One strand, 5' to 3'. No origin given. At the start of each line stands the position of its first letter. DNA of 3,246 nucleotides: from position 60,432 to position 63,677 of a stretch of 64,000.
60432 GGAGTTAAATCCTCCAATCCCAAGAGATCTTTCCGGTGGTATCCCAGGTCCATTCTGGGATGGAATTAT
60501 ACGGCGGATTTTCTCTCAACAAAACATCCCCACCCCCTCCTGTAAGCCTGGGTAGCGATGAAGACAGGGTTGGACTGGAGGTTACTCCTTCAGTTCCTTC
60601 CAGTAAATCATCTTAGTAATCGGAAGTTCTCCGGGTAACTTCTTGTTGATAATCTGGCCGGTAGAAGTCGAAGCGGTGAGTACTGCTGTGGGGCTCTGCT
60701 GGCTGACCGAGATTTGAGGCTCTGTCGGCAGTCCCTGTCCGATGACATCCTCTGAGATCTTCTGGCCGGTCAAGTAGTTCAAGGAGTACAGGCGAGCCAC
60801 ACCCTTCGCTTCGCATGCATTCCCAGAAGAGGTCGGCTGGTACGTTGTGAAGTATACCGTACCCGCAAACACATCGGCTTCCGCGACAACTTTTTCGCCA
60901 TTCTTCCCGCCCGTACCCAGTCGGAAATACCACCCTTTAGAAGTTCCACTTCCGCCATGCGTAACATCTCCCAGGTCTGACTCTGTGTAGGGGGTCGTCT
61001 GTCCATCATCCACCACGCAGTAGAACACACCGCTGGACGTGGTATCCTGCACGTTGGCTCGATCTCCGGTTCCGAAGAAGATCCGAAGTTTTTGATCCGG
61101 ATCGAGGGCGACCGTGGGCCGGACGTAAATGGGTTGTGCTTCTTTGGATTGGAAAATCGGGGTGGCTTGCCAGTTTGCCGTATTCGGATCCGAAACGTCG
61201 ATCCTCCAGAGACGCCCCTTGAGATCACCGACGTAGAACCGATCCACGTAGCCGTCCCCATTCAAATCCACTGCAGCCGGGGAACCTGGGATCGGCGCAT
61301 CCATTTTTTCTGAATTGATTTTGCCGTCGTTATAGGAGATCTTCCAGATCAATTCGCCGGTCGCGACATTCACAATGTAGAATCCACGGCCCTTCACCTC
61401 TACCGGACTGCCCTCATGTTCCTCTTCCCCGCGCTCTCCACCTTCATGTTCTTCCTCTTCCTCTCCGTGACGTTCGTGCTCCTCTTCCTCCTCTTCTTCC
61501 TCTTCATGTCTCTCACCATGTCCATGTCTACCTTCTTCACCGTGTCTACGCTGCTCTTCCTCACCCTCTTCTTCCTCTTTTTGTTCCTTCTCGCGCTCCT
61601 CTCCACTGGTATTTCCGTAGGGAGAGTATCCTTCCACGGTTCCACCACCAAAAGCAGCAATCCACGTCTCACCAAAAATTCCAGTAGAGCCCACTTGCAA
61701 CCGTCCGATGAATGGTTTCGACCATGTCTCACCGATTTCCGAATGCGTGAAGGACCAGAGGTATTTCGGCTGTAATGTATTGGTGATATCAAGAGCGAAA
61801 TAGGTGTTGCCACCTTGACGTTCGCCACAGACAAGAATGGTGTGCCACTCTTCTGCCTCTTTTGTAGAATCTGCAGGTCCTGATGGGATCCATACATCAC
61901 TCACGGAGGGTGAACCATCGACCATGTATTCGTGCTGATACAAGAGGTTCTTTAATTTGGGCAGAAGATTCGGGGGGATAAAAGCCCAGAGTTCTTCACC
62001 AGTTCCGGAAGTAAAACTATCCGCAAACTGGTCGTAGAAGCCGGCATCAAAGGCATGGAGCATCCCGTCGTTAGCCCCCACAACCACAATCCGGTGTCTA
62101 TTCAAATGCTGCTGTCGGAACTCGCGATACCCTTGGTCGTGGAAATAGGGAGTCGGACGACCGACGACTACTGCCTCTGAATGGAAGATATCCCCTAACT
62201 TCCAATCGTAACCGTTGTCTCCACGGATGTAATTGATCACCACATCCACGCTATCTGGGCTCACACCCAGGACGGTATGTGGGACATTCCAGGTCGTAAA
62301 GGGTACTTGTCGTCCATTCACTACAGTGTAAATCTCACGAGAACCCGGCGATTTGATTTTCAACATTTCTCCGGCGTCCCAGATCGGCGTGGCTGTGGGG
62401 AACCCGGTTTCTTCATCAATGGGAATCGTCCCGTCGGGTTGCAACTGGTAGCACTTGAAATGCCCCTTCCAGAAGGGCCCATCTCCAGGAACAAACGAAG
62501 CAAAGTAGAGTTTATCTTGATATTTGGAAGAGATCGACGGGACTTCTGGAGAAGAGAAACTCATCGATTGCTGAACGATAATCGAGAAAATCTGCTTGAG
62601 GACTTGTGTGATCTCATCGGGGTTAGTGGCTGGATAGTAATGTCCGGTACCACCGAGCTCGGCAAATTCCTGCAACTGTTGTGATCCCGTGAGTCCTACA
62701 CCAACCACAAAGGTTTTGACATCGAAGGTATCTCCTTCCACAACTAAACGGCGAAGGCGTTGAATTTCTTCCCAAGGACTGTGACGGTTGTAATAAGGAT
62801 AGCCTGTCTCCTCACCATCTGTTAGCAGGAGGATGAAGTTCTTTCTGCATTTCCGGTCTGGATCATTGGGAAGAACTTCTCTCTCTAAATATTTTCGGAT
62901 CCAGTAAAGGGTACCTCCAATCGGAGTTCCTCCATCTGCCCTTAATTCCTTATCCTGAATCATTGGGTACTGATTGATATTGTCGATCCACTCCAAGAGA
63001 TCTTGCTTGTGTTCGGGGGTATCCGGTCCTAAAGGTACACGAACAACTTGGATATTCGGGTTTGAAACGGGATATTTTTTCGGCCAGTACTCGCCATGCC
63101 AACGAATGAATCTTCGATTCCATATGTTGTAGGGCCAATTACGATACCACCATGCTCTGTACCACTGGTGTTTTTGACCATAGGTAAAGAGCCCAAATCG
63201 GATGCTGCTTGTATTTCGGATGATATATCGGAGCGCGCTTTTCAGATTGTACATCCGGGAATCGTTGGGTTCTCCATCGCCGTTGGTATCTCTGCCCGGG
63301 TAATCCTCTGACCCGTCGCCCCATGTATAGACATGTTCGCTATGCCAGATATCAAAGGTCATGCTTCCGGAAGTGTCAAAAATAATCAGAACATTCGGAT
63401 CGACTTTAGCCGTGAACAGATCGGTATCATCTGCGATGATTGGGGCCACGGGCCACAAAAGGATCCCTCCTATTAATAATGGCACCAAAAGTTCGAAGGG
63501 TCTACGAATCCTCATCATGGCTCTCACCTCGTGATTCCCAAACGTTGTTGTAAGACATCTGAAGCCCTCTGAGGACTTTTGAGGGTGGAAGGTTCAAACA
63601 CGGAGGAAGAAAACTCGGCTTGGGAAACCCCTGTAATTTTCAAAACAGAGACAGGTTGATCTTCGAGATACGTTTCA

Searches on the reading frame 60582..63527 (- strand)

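Call 14: search_protein_families(library=pfam, proteins=[window:60582-63527:-], max_evalue=0.00001)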
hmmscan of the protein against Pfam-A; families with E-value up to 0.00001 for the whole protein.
window:60582-63527:- (981 aa): 2 families
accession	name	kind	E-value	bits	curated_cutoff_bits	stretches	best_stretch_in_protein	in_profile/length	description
PF05567.17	T4P_PilY1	-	1.7e-17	63.9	28.1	1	444-583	1-150/411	PilY1 beta-propeller domain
PF00092.34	VWA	-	4.2e-06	27.5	23.8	0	203-311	81-173/174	von Willebrand factor type A domain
